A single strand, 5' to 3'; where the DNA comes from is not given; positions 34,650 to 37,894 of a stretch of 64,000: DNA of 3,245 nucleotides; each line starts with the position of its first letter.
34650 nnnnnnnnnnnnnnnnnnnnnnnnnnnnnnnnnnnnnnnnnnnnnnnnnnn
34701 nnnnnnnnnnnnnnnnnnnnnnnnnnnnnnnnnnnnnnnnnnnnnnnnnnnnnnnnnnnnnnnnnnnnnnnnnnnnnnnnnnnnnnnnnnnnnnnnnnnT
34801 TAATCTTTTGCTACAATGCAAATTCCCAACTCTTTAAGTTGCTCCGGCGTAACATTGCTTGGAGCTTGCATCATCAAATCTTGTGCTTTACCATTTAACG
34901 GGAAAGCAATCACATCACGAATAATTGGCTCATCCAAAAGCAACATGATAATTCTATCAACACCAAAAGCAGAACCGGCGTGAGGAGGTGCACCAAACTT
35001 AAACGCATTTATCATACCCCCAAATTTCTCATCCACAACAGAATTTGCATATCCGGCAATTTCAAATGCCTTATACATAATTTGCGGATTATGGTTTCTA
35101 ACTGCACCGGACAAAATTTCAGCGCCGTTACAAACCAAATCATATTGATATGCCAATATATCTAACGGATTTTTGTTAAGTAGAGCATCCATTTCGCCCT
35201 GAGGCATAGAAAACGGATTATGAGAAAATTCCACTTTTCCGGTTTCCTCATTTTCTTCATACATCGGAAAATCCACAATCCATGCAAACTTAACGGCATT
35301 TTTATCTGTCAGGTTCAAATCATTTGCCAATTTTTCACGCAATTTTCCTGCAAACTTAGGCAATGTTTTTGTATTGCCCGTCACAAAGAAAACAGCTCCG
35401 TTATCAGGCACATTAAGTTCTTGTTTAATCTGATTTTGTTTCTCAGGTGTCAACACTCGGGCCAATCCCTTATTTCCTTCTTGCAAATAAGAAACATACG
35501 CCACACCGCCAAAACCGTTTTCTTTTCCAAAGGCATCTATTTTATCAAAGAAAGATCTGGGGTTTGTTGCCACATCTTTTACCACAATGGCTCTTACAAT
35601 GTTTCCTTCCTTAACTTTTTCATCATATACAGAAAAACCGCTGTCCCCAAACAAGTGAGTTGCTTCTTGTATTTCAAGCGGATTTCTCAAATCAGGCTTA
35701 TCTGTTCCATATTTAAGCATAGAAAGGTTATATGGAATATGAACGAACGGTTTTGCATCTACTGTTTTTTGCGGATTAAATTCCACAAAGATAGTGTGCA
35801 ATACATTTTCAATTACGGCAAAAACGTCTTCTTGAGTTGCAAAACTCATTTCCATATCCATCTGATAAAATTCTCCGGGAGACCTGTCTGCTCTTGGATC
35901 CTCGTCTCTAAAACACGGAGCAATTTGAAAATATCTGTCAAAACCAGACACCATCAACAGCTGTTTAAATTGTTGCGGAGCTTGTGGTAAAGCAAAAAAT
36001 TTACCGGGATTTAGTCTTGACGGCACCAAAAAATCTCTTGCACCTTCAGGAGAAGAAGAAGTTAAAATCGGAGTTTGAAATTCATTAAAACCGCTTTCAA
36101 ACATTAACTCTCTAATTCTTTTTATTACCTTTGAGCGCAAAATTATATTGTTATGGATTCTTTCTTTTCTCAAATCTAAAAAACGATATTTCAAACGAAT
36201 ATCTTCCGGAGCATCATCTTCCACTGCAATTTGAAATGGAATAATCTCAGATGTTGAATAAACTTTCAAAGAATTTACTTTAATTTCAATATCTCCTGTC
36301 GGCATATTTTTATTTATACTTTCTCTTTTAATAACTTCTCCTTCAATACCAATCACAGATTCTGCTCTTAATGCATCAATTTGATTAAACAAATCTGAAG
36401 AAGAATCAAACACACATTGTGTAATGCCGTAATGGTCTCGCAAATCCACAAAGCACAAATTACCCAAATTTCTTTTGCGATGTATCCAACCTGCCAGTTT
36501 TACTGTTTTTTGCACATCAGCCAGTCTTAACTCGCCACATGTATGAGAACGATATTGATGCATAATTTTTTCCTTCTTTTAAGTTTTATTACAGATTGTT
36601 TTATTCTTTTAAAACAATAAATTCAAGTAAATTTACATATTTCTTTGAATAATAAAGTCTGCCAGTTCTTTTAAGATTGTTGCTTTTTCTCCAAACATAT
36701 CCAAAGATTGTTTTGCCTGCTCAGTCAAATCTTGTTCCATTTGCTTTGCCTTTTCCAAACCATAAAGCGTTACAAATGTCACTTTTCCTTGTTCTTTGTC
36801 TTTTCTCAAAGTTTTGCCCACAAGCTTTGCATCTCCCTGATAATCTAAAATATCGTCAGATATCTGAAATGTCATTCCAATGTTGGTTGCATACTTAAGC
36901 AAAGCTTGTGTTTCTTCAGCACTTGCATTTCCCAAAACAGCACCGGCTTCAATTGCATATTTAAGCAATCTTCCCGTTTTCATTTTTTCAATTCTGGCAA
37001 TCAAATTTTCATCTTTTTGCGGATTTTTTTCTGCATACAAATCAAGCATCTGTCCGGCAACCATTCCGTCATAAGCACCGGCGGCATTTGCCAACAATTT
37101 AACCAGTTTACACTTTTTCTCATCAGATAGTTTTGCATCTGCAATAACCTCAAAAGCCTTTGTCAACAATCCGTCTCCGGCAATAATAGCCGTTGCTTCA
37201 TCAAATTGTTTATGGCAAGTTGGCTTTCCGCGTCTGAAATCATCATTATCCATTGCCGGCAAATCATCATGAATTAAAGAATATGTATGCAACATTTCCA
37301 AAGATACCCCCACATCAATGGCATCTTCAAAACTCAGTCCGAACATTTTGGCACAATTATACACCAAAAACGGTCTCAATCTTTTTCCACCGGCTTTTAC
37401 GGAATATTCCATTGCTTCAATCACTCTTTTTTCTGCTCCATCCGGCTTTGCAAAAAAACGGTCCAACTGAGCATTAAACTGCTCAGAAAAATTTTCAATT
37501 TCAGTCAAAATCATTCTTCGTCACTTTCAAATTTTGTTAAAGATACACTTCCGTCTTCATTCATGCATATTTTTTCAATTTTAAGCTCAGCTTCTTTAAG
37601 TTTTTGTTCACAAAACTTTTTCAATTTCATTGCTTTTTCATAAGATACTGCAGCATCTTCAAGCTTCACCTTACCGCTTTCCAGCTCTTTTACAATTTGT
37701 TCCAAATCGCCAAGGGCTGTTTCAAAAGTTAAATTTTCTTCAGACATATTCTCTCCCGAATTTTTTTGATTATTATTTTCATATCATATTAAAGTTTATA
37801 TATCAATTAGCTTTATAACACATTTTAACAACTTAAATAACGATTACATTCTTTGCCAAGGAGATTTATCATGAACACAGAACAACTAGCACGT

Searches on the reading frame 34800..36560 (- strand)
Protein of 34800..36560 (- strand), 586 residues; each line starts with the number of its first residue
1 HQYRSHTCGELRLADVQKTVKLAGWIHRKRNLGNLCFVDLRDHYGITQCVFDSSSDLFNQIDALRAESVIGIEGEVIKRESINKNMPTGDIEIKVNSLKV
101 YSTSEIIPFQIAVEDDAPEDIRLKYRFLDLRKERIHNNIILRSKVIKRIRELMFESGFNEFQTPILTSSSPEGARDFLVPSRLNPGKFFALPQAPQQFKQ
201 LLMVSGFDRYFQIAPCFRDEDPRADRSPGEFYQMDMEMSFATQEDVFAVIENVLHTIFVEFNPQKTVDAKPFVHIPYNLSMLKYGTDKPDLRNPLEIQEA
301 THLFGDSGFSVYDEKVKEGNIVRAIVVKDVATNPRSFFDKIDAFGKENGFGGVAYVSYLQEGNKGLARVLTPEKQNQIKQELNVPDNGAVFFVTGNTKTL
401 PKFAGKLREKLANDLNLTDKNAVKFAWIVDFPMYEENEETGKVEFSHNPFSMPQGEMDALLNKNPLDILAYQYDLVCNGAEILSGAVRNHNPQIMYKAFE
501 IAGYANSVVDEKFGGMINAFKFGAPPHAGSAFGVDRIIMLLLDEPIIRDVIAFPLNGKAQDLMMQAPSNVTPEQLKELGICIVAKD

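Call 15: search_protein_families(library=ncbifam, proteins=[window:34800-36560:-])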
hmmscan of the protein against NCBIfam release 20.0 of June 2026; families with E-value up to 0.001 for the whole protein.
window:34800-36560:- (586 aa): 16 families
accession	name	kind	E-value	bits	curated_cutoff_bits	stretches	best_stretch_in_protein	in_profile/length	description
NF001750.0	PRK00476.1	equivalog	4.4e-234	778.2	443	1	2-583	3-587/590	aspartate--tRNA ligase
TIGR00459.1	aspS_bact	equivalog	3.8e-184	613.3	373.85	1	4-581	3-582/586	aspartate--tRNA ligase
NF009460.0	PRK12820.1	equivalog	3.2e-128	428.9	1379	1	7-581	25-616/723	bifunctional aspartyl-tRNA synthetase/aspartyl/glutamyl-tRNA amidotransferase subunit C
NF003483.0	PRK05159.1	equivalog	7.5e-69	232.7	353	2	4-263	4-260/438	aspartate--tRNA(Asn) ligase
TIGR00458.1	aspS_nondisc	equivalog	1.1e-65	222.3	368.4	2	18-278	13-260/428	aspartate--tRNA(Asn) ligase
NF001756.1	PRK00484.1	subfamily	4.6e-39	134.4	468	2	13-269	47-298/488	lysine--tRNA ligase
NF003037.0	PRK03932.1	equivalog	5.7e-39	134.3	414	2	15-260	14-261/451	asparagine--tRNA ligase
TIGR00457.1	asnS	equivalog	4.9e-38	131.1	342.6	2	16-259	15-262/455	asparagine--tRNA ligase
TIGR00499.1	lysS_bact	equivalog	1.9e-35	122.4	427.6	2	8-276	44-300/496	lysine--tRNA ligase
NF002821.0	PRK02983.1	equivalog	5.6e-26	90.8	742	2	4-246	646-884/1102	bifunctional lysylphosphatidylglycerol synthetase/lysine--tRNA ligase LysX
NF009101.0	PRK12445.1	subfamily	2.4e-24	85.7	1026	2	14-260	62-304/505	lysine--tRNA ligase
NF005054.0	PRK06462.1-4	equivalog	1.1e-12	47.7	309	1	127-268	13-162/318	asparagine synthetase A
NF006828.0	PRK09350.1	equivalog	5.2e-12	45.7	264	1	503-556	273-323/325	elongation factor P--(R)-beta-lysine ligase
TIGR00462.1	genX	equivalog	7.3e-12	45.3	286.9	2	141-282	3-140/304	EF-P lysine aminoacylase EpmA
NF005052.0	PRK06462.1-1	equivalog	2.2e-10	40.1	368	1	123-259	33-171/353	asparagine synthetase A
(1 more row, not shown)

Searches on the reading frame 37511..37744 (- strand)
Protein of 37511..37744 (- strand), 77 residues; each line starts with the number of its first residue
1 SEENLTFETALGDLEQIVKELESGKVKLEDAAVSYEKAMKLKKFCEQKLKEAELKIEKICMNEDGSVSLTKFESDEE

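Call 19: search_protein_families(library=pfam, proteins=[window:37511-37744:-], max_evalue=0.0001)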
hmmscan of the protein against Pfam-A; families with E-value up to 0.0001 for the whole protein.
window:37511-37744:- (77 aa): 1 family
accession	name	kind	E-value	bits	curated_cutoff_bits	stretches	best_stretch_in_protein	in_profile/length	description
PF02609.21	Exonuc_VII_S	-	1.3e-17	64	24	1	7-58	1-52/52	Exonuclease VII small subunit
